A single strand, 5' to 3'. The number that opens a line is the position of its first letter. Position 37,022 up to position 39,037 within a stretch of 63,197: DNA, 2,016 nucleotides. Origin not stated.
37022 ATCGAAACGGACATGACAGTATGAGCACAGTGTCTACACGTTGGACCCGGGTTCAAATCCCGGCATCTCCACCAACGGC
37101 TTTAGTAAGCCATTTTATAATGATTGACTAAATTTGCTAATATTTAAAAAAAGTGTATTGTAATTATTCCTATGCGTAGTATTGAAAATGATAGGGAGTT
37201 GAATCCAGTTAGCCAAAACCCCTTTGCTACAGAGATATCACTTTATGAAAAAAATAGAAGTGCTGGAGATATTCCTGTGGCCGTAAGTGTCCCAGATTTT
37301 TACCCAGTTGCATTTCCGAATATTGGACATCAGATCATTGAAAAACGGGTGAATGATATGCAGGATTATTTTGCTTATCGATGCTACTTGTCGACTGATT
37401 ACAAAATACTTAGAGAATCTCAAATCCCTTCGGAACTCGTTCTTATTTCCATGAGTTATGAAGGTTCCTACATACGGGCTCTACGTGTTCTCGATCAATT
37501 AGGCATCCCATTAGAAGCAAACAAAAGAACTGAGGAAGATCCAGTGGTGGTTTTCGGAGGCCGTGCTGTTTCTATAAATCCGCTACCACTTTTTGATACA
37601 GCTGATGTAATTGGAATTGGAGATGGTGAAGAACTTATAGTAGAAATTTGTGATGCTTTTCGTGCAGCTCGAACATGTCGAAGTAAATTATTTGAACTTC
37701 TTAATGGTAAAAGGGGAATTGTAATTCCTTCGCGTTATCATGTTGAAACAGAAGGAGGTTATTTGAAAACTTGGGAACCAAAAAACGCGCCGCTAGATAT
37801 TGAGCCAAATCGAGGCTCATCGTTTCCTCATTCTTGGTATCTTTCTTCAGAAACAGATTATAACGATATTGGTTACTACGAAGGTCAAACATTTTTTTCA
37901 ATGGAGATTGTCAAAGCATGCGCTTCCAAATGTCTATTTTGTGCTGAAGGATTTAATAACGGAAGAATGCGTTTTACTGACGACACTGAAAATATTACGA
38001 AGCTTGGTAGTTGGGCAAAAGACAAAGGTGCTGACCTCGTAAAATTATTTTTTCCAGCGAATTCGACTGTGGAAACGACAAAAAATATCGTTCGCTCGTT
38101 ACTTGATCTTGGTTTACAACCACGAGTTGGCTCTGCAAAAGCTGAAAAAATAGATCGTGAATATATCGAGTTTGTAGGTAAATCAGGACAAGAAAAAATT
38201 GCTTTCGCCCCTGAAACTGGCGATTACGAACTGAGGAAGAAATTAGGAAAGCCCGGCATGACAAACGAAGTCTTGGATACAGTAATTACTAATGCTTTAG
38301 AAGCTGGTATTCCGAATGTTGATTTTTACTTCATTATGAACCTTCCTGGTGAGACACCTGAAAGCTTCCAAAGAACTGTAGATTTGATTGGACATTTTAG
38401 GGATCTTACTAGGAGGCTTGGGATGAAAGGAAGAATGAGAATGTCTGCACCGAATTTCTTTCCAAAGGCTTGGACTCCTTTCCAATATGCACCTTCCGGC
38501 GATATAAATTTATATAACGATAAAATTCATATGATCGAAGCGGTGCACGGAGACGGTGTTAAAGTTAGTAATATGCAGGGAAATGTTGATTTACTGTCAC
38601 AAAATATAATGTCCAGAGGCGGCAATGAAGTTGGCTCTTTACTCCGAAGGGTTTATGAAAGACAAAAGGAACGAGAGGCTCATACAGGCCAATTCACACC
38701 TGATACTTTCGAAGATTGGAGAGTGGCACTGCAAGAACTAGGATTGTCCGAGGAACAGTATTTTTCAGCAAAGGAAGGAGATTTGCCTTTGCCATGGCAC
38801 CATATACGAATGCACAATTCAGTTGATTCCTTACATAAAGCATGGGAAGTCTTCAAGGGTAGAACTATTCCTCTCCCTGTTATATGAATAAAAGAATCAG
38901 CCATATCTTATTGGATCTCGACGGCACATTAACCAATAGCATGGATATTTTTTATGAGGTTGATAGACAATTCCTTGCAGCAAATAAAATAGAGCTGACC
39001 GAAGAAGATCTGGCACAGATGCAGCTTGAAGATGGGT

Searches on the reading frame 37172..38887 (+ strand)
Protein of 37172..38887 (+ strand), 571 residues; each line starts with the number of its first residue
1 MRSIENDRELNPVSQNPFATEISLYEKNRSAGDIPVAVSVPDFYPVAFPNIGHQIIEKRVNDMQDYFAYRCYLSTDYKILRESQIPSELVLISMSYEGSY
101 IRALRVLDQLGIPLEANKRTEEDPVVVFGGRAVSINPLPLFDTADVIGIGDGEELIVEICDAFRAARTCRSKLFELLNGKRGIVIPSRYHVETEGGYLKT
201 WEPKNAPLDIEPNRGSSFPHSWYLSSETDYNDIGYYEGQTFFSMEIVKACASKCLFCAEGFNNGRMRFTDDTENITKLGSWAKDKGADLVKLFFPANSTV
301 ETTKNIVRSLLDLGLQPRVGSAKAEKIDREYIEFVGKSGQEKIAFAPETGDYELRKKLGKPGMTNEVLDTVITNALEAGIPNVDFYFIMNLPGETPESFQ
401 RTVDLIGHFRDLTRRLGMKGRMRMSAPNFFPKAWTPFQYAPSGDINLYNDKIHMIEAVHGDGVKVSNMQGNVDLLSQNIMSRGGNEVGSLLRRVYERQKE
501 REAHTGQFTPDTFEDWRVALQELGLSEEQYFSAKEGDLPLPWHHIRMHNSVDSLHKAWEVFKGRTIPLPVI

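Call 40: search_protein_families(library=pfam, proteins=[window:37172-38887:+], max_evalue=0.0001)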
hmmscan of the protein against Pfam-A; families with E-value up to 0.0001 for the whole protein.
window:37172-38887:+ (571 aa): 2 families
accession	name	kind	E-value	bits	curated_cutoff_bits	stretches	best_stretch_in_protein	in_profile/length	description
PF19864.5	Radical_SAM_N2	-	4.5e-22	78.6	29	1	54-186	3-151/151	Radical SAM proteins, N-terminal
PF04055.27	Radical_SAM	-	6e-13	49.7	29.5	1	245-406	2-166/166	Radical SAM superfamily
